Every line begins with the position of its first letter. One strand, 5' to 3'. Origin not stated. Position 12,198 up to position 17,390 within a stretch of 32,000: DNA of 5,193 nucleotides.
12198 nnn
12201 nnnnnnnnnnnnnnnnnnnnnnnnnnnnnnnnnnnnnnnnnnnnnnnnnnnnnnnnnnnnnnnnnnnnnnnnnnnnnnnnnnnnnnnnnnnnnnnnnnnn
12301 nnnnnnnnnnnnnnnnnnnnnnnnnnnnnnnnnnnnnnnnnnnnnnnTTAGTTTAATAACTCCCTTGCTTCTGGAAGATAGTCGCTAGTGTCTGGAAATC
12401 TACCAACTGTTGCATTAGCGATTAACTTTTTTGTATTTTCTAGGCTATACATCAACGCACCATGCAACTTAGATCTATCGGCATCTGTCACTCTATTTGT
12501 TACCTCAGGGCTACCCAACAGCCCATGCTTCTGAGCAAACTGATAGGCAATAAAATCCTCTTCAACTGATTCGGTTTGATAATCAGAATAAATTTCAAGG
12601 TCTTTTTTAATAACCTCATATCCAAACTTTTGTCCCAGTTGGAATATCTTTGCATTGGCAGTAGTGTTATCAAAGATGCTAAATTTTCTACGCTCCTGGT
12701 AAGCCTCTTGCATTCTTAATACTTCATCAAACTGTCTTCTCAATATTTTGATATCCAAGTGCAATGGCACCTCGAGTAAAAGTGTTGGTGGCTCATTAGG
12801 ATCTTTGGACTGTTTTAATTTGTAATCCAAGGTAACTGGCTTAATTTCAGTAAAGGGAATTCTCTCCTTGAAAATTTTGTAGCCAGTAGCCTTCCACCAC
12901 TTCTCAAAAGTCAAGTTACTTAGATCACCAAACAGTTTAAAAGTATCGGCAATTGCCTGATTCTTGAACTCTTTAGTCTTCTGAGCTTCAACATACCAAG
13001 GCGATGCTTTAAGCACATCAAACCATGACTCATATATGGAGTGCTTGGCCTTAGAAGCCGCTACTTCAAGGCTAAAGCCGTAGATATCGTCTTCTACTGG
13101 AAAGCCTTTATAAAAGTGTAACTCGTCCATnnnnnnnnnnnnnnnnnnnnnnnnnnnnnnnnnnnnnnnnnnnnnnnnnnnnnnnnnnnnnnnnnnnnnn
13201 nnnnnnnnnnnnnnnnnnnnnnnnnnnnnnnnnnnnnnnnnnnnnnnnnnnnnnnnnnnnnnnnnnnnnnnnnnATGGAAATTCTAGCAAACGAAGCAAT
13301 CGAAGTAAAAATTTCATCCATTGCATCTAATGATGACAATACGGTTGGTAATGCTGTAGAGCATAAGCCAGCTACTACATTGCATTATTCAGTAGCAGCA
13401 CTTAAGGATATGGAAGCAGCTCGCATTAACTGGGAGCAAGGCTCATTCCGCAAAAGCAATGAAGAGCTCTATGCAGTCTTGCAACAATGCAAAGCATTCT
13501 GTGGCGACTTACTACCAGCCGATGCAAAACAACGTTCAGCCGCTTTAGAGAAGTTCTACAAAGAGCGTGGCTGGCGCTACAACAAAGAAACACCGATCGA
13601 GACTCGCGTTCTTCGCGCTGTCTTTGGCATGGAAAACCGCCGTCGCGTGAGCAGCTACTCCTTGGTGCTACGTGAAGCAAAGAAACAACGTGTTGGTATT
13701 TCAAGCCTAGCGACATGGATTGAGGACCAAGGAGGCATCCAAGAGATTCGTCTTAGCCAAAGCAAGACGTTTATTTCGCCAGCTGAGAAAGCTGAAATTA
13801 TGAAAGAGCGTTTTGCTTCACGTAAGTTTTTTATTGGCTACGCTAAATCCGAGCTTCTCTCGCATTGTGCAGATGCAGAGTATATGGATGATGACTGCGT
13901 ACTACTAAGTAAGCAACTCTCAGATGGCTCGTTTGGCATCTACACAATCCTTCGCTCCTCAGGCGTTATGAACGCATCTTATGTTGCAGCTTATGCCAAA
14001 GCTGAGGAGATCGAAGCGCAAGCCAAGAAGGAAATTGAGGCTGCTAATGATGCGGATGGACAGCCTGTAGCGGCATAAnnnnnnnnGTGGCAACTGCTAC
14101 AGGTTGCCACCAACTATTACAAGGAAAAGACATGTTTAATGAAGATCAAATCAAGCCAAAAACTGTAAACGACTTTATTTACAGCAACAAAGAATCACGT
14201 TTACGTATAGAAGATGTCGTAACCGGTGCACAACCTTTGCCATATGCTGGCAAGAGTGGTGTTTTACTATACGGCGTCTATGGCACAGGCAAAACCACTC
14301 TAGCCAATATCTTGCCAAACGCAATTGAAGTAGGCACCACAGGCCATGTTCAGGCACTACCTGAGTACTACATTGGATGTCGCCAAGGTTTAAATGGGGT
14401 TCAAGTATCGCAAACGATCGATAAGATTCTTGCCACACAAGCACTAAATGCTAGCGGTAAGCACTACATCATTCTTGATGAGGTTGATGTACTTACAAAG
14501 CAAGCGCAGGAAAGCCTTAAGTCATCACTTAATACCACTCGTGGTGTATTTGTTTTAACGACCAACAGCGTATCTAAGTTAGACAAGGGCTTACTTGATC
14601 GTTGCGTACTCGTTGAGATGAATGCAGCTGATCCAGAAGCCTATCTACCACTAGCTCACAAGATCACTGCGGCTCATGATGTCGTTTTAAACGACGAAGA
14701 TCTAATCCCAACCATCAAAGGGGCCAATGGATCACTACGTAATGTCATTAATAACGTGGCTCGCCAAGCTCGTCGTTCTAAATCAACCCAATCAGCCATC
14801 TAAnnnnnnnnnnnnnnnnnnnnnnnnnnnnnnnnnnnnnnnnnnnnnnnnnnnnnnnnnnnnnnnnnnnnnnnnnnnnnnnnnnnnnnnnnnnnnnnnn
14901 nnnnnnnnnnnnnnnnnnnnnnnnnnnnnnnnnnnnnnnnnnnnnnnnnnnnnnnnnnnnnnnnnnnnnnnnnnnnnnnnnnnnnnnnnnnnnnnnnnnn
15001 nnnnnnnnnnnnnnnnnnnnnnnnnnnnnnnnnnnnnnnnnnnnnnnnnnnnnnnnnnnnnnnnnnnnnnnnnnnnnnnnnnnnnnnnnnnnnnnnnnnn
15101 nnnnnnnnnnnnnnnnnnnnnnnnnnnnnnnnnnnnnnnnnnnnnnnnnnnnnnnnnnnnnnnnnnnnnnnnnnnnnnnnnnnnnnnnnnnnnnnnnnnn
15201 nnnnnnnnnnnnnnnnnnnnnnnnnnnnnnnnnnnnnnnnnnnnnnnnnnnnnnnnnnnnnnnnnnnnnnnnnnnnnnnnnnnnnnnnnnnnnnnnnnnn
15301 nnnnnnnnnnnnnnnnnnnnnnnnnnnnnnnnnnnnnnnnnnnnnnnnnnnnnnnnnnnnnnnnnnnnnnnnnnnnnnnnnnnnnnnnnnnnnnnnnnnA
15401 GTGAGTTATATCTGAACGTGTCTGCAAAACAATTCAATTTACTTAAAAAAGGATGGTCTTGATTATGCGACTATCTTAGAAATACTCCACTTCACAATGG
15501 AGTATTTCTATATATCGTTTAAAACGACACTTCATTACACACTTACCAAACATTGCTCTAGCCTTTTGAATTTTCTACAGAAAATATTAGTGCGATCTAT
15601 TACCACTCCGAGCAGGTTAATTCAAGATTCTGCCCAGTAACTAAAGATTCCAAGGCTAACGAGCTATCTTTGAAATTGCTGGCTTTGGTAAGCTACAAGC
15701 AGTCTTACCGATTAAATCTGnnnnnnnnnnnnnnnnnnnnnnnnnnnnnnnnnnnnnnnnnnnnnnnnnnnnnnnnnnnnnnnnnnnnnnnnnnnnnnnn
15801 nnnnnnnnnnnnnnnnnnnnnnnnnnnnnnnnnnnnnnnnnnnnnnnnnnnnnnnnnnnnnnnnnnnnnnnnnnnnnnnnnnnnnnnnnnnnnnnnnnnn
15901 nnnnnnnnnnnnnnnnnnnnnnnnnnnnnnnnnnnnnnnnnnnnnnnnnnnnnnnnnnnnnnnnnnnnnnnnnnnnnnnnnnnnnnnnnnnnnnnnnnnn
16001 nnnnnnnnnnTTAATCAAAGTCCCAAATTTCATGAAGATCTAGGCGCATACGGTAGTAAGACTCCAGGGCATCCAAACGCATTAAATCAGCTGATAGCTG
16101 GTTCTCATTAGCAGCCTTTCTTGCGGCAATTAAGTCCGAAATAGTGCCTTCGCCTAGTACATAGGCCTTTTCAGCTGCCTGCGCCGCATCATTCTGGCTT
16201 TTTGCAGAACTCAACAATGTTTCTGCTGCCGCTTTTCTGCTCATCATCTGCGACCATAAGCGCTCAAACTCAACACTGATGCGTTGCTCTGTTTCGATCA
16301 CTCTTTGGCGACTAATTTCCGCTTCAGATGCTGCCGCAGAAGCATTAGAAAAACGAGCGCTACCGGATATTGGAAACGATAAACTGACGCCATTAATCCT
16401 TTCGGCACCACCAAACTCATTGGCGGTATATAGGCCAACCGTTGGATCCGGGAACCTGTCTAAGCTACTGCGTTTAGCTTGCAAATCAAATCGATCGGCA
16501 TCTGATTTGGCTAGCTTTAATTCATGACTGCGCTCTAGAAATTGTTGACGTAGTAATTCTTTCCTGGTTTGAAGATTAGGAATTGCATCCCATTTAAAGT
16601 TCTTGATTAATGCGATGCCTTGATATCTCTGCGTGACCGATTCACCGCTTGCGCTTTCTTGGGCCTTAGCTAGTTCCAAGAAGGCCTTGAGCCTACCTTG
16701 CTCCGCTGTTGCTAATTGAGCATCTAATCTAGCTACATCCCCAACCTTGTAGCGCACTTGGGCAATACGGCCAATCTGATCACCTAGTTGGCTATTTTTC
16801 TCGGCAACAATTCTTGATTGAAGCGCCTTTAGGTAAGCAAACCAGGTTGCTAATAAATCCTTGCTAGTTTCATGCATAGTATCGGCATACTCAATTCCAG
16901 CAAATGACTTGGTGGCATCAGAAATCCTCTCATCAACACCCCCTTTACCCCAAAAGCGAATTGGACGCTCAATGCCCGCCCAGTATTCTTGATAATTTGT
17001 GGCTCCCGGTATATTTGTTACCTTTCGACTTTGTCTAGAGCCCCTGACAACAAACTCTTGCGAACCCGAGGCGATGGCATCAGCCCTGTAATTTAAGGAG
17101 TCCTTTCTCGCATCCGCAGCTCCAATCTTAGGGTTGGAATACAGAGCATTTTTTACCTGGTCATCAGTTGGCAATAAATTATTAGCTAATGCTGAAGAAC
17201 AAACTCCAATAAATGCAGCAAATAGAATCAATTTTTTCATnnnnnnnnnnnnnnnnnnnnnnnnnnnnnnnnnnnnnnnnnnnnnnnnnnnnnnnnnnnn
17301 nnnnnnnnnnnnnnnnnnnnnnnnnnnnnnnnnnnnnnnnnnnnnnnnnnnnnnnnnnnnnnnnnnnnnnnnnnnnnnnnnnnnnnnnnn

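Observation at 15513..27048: A fixed-length 97-bp composite repeat (3 copies) with conserved ends and a variable middle, placed like a cassette-terminal site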

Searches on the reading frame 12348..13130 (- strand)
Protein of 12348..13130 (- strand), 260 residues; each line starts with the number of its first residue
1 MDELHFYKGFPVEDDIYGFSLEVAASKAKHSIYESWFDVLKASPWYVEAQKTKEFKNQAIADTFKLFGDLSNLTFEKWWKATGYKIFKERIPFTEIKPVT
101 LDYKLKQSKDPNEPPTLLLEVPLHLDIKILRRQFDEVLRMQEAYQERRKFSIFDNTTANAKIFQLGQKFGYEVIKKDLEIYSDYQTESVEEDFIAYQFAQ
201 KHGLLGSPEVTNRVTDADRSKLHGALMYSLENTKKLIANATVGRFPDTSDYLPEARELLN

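Call 14: search_protein_families(library=pfam, proteins=[window:12348-13130:-])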
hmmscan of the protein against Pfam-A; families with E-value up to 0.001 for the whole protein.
window:12348-13130:- (260 aa): 0 families

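Call 70: search_protein_families(library=ncbifam, proteins=[window:12348-13130:-], max_evalue=0.01)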
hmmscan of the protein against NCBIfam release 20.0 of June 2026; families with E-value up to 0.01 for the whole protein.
window:12348-13130:- (260 aa): 0 families

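Call 91: search_protein_families(library=phrogs, proteins=[window:12348-13130:-], max_evalue=0.001)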
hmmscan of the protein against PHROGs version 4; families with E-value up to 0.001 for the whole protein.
window:12348-13130:- (260 aa): 0 families

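Call 101: search_protein_families(library=padloc, proteins=[window:12348-13130:-], max_evalue=0.001)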
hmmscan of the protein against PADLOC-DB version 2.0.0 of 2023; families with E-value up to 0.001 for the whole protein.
window:12348-13130:- (260 aa): 0 families

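Call 116: search_solved_structures(query=A6, max_evalue=1)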
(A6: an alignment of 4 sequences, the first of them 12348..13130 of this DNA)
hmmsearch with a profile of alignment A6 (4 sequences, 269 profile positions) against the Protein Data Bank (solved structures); distinct sequences matched with E-value up to 1: 10.
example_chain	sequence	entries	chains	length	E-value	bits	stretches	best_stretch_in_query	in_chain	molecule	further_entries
1aqu_A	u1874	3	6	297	0.017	17.7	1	77-132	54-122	ESTROGEN SULFOTRANSFERASE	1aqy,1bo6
1hy3_A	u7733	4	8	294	0.14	14.7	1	77-132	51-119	ESTROGEN SULFOTRANSFERASE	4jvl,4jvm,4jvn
1g3m_A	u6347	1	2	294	0.14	14.7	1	77-132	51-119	ESTROGEN SULFOTRANSFERASE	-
3qvu_A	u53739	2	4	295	0.28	13.7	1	89-145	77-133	Sulfotransferase 1A1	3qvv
1ls6_A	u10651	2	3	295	0.28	13.7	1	90-145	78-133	aryl sulfotransferase | Sulfotransferase 1A1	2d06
1z28_A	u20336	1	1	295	0.29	13.6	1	90-145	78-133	Phenol-sulfating phenol sulfotransferase 1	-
4gra_A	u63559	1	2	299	0.31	13.5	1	90-145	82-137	Sulfotransferase 1A1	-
3u3j_A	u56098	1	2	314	0.32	13.5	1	90-145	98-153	Sulfotransferase 1A1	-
3u3k_A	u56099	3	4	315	0.32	13.5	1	90-145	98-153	Sulfotransferase 1A1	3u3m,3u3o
3u3r_A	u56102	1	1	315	0.33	13.5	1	90-145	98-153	Sulfotransferase 1A1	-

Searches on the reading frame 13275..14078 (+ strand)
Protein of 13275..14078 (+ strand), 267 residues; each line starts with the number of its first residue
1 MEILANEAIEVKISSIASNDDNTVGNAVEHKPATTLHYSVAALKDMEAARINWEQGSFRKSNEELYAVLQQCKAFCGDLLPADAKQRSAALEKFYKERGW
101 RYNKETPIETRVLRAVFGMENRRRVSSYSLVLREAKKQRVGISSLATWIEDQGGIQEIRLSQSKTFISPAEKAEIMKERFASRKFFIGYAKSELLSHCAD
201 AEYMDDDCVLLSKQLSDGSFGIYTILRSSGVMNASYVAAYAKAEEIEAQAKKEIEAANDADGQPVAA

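Call 14: search_protein_families(library=pfam, proteins=[window:13275-14078:+])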
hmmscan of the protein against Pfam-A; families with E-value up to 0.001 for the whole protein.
window:13275-14078:+ (267 aa): 0 families

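Call 70: search_protein_families(library=ncbifam, proteins=[window:13275-14078:+], max_evalue=0.01)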
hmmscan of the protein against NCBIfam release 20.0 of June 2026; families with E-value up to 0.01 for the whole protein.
window:13275-14078:+ (267 aa): 0 families

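Call 91: search_protein_families(library=phrogs, proteins=[window:13275-14078:+], max_evalue=0.001)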
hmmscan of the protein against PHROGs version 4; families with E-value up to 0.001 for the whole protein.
window:13275-14078:+ (267 aa): 0 families

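Call 101: search_protein_families(library=padloc, proteins=[window:13275-14078:+], max_evalue=0.001)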
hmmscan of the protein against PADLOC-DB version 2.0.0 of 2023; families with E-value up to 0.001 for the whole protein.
window:13275-14078:+ (267 aa): 0 families

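Call 115: search_solved_structures(query=A5, max_evalue=1)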
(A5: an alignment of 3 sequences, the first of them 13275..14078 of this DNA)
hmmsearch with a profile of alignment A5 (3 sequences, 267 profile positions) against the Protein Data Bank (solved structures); distinct sequences matched with E-value up to 1: 3.
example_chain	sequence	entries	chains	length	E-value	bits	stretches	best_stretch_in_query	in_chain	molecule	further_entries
6fuv_A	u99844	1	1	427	0.59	13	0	177-267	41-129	Solute Binding Protein, BlMnBP1 in complex with mannotriose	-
3egi_A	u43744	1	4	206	0.6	12.9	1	55-80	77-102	Trimethylguanosine synthase homolog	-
3gdh_A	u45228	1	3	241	0.72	12.7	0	55-80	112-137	Trimethylguanosine synthase homolog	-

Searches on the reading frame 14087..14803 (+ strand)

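Call 13: search_protein_families(library=pfam, proteins=[window:14087-14803:+])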
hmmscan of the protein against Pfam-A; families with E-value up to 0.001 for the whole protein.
window:14087-14803:+ (238 aa): 7 families
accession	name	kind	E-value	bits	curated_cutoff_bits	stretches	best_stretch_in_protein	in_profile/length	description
PF00004.35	AAA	-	1.4e-09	38.9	21.2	1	59-173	1-123/131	ATPase family associated with various cellular activities (AAA)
PF07728.20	AAA_5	-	1.9e-06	28.4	22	1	58-182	1-125/139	AAA domain (dynein-related subfamily)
PF13173.12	AAA_14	-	7.5e-06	26.4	27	1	59-165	5-102/129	AAA domain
PF13401.12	AAA_22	-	8.8e-05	23.3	27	0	57-157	6-120/130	AAA domain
PF05496.18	RuvB_N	-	0.00012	22.3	27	1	22-83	1-60/159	Holliday junction DNA helicase RuvB P-loop domain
PF13479.12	AAA_24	-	0.00029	21.2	27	1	59-146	5-86/195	AAA domain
PF13191.12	AAA_16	-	0.00034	21.6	32.6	1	57-124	25-83/167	AAA ATPase domain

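Call 70: search_protein_families(library=ncbifam, proteins=[window:14087-14803:+], max_evalue=0.01)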
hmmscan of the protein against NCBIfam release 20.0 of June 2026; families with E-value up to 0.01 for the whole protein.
window:14087-14803:+ (238 aa): 40 families (the best 25 are shown)
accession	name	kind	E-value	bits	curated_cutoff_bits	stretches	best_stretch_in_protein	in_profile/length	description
NF001679.0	PRK00440.1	equivalog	6.2e-14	51.8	303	1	23-232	13-213/322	replication factor C small subunit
NF003229.0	PRK04195.1-5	equivalog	1.8e-13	50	280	1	23-233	12-217/413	replication factor C large subunit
TIGR02397.1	dnaX_nterm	equivalog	8.5e-11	41.7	250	1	118-222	112-217/355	DNA polymerase III subunit gamma/tau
NF004962.0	PRK06305.1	equivalog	2.6e-10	40.1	559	1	119-219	117-218/465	DNA polymerase III subunits gamma and tau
NF011523.0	PRK14962.1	equivalog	8.9e-10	37.9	576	1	111-225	99-220/474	DNA polymerase III subunits gamma and tau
NF009067.0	PRK12402.1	equivalog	6e-09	35.3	317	1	117-233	119-236/340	replication factor C small subunit 2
NF003233.0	PRK04195.2-3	equivalog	9.2e-09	34.6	471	1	20-226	5-203/504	replication factor C large subunit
NF011522.0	PRK14961.1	equivalog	1.6e-07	30.5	562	1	124-225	120-222/363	DNA polymerase III subunits gamma and tau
NF003231.0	PRK04195.2-1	equivalog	2.6e-07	29.8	442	1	55-230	42-211/517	replication factor C large subunit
NF005171.0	PRK06645.1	equivalog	3.2e-07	29.2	614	1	123-229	128-236/509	DNA polymerase III subunits gamma and tau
NF011512.0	PRK14950.1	equivalog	8.1e-07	28.6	593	1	121-223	118-221/585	DNA polymerase III subunits gamma and tau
NF004046.1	PRK05563.1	equivalog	8.9e-07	28.2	400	1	121-221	116-217/567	DNA polymerase III subunit gamma/tau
NF003230.0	PRK04195.1-6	equivalog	2e-06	26.8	441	1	22-225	8-203/494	replication factor C large subunit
NF006585.0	PRK09111.1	equivalog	2e-06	26.7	604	1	118-220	143-246/616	DNA polymerase III subunit gamma/tau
NF003232.0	PRK04195.2-2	equivalog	3.7e-06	26.1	701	1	109-224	80-199/480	replication factor C large subunit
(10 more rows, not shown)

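Call 91: search_protein_families(library=phrogs, proteins=[window:14087-14803:+], max_evalue=0.001)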
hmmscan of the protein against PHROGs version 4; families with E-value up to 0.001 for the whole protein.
window:14087-14803:+ (238 aa): 7 families
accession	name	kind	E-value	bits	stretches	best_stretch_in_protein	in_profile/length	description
phrog_168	-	DNA, RNA and nucleotide metabolism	3.2e-19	70.8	1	20-234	13-217/314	clamp loader of DNA polymerase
phrog_5846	-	DNA, RNA and nucleotide metabolism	4.7e-15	56.7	1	57-225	39-200/380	clamp loader of DNA polymerase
phrog_11838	-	DNA, RNA and nucleotide metabolism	2e-10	41.4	1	23-224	12-202/420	clamp loader of DNA polymerase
phrog_10401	-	other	4.9e-05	23.2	0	52-80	456-484/667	ATPase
phrog_9172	-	unknown function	0.00011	22.2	0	55-79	106-130/509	-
phrog_3757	-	unknown function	0.00087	19.8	0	46-78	120-148/367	-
phrog_10440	-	unknown function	0.00088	18.9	0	40-229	220-400/483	-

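Call 101: search_protein_families(library=padloc, proteins=[window:14087-14803:+], max_evalue=0.001)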
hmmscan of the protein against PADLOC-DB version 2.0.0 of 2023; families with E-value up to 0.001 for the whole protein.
window:14087-14803:+ (238 aa): 1 family
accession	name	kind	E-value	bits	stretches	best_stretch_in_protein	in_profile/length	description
PDLC00915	TRIP13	-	2.5e-06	25.1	1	59-139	66-148/302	TRIP13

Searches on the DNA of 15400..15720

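Call 93: search_rna_families(source=window, start=15400, end=15720, threshold=evalue, max_evalue=1)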
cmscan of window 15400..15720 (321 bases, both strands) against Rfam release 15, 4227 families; matches with E-value up to 1: 0.
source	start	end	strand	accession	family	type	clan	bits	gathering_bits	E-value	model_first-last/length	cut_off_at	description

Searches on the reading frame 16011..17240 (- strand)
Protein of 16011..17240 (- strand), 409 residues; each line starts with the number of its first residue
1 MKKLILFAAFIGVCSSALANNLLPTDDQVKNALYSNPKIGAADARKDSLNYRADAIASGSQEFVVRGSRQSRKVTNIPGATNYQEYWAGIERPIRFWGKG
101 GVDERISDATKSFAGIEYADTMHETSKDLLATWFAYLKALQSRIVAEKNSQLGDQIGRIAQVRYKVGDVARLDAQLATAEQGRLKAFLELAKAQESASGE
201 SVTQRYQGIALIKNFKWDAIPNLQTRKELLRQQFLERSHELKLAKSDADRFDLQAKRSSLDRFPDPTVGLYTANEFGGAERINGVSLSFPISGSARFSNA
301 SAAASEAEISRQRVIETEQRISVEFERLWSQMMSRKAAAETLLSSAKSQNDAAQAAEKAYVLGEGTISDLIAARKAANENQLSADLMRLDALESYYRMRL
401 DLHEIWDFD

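Call 12: search_protein_families(library=pfam, proteins=[window:16011-17240:-])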
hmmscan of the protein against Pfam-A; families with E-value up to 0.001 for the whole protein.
window:16011-17240:- (409 aa): 1 family
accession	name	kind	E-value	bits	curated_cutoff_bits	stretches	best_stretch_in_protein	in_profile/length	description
PF02321.23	OEP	-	4.7e-26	92.2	22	2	230-399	4-183/187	Outer membrane efflux protein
